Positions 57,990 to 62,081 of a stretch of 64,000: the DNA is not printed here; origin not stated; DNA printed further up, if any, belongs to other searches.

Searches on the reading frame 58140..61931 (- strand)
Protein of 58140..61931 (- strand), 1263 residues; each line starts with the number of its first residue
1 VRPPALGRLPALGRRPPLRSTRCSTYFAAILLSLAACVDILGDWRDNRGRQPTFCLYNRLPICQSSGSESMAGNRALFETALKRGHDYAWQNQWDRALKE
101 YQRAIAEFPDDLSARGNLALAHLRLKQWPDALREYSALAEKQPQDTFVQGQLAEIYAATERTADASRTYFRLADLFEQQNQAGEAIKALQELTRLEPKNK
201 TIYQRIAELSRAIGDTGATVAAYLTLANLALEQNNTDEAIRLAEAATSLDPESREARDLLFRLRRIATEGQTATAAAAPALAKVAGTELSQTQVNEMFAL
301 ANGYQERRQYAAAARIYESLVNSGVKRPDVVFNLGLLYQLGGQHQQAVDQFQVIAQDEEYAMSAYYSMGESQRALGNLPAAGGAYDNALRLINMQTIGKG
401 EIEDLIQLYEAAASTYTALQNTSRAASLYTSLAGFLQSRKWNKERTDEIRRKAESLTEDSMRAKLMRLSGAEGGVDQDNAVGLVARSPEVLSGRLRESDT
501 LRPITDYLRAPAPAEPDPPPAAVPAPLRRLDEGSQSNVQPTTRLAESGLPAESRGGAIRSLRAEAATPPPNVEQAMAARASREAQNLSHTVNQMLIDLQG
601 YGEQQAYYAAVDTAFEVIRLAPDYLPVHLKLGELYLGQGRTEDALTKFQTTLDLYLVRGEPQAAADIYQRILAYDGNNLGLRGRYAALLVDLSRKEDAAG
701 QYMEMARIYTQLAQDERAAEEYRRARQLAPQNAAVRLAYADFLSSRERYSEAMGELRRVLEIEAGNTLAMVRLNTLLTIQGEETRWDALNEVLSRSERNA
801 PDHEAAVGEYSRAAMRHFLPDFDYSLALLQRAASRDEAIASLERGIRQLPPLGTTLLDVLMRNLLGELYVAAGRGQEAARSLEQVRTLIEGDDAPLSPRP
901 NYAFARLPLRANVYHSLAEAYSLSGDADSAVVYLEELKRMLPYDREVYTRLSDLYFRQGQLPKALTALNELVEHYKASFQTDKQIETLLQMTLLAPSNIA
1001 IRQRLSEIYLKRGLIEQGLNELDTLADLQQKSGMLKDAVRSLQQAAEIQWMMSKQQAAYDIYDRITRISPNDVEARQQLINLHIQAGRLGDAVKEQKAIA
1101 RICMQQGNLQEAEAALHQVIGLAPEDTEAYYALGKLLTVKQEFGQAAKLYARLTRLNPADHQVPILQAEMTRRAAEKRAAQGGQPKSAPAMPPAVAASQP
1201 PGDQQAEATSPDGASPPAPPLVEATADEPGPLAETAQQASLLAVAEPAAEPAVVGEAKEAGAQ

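Call 64: search_protein_families(library=pfam, proteins=[window:58140-61931:-], max_evalue=0.001)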
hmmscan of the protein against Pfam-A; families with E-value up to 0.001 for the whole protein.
window:58140-61931:- (1263 aa): 22 families
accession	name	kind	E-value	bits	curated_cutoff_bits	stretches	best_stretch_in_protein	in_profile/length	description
PF14559.12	TPR_19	-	3.7e-50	168.6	25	4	91-145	4-58/68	Tetratricopeptide repeat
PF13428.12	TPR_14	-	8.9e-43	140.8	23.5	2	1094-1136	2-44/44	Tetratricopeptide repeat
PF07719.23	TPR_2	-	5.7e-42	138.8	27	0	221-252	2-33/34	Tetratricopeptide repeat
PF13432.12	TPR_16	-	6e-31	106.9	32.7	2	82-145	1-64/65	Tetratricopeptide repeat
PF13424.12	TPR_12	-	4e-24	85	30.1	1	201-250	24-75/77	Tetratricopeptide repeat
PF00515.34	TPR_1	-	4.6e-24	83.6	27.8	0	84-111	7-34/34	Tetratricopeptide repeat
PF13181.12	TPR_8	-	5.2e-22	76.5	25.7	0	167-199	2-34/34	Tetratricopeptide repeat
PF13174.12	TPR_6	-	4.5e-21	74.4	26.3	0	169-198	3-32/33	Tetratricopeptide repeat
PF13176.12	TPR_7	-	2.6e-19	68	27.9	0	1098-1128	4-34/36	Tetratricopeptide repeat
PF13431.12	TPR_17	-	1.1e-18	66.3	24.4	0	101-132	2-33/34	Tetratricopeptide repeat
PF13414.12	TPR_11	-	2.8e-14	53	26.8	2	85-125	1-41/42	TPR repeat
PF23914.1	TPR_CcmH_CycH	-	4.7e-11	43.2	42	1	687-770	38-124/158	Cytochrome c-type biogenesis protein H TPR domain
PF13371.12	TPR_9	-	1e-09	38.7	35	1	89-145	6-62/73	Tetratricopeptide repeat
PF25064.1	ARM_TT21_5th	-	6.3e-09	36.6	27.8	0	172-241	7-75/117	TT21 fifth ARM repeats domain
PF12895.13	ANAPC3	-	1.4e-08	35.3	27.2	0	307-381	2-75/82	Anaphase-promoting complex, cyclosome, subunit 3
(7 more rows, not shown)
